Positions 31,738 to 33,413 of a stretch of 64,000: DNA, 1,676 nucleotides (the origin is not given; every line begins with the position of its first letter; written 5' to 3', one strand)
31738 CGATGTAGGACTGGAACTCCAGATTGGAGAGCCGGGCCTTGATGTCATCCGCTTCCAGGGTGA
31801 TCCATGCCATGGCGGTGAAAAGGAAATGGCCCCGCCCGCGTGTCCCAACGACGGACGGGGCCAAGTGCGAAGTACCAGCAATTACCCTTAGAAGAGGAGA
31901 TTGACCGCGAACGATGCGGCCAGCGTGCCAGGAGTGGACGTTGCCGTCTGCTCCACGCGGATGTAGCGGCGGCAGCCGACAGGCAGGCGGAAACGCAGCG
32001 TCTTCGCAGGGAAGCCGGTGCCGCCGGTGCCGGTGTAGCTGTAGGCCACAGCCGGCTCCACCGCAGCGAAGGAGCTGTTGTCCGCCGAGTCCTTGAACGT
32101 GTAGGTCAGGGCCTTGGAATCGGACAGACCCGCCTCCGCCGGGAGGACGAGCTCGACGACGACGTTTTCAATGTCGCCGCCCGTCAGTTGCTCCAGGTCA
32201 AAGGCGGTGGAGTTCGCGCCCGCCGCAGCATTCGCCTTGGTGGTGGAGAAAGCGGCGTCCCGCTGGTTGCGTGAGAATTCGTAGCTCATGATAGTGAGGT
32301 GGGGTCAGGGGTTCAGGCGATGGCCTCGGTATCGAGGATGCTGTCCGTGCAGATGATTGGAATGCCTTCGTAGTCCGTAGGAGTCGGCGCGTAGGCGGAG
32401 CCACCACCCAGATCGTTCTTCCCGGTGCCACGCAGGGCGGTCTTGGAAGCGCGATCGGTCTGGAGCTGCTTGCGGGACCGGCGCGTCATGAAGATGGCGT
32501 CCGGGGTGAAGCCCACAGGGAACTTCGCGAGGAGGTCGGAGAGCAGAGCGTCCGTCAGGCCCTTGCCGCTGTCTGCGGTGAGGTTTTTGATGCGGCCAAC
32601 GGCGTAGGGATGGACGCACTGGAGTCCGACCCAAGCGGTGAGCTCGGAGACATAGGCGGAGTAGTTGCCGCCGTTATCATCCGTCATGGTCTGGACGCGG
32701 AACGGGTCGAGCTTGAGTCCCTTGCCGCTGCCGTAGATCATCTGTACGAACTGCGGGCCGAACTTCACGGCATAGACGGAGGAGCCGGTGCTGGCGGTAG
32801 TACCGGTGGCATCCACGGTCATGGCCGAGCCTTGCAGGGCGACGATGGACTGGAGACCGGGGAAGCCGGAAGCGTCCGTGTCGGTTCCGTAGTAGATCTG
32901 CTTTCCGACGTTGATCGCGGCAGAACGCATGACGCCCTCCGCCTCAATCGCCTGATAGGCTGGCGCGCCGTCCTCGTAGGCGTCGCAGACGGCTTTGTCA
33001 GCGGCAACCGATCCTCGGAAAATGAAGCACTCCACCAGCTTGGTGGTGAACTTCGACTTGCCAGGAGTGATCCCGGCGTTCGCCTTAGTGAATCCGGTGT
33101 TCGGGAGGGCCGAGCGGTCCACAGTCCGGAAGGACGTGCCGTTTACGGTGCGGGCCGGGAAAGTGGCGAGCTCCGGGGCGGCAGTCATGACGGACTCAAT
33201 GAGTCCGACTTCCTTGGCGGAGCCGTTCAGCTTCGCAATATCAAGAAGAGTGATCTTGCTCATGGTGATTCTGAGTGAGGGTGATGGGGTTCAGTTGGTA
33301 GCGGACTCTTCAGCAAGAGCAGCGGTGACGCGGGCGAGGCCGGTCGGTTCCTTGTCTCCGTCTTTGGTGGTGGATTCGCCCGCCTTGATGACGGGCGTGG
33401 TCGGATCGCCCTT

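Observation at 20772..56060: Host-LexA-wired induction circuit: three SOS boxes, two paralogous RHH-like proteins and a non-cleavable repressor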

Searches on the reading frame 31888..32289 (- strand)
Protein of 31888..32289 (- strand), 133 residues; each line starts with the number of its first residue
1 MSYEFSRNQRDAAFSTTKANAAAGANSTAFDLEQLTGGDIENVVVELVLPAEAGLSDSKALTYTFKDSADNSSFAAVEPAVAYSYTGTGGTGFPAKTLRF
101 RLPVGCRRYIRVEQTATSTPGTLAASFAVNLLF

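Call 43: search_protein_families(library=phrogs, proteins=[window:31888-32289:-], max_evalue=0.001)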
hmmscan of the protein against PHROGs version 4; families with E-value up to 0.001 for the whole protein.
window:31888-32289:- (133 aa): 2 families
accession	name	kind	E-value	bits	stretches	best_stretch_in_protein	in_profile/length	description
phrog_5707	-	unknown function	1.8e-07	32.1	1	17-128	16-121/134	-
phrog_427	-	unknown function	5e-07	30.8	1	12-123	7-122/142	-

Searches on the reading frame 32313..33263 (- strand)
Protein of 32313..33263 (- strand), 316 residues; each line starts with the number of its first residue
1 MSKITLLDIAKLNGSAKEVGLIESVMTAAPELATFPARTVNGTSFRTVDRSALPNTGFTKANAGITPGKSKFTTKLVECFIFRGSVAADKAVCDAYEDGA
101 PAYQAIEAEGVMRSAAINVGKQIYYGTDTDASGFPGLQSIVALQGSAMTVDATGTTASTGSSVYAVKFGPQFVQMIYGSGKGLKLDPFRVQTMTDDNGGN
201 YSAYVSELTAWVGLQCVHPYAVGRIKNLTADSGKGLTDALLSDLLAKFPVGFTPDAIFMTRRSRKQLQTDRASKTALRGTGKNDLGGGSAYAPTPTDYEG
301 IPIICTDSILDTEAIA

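Call 44: search_protein_families(library=phrogs, proteins=[window:32313-33263:-], max_evalue=0.001)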
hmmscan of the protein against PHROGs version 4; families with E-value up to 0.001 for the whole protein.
window:32313-33263:- (316 aa): 1 family
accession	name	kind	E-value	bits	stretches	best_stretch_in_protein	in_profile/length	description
phrog_212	-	head and packaging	6.5e-27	95.7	2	2-142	4-147/301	major head protein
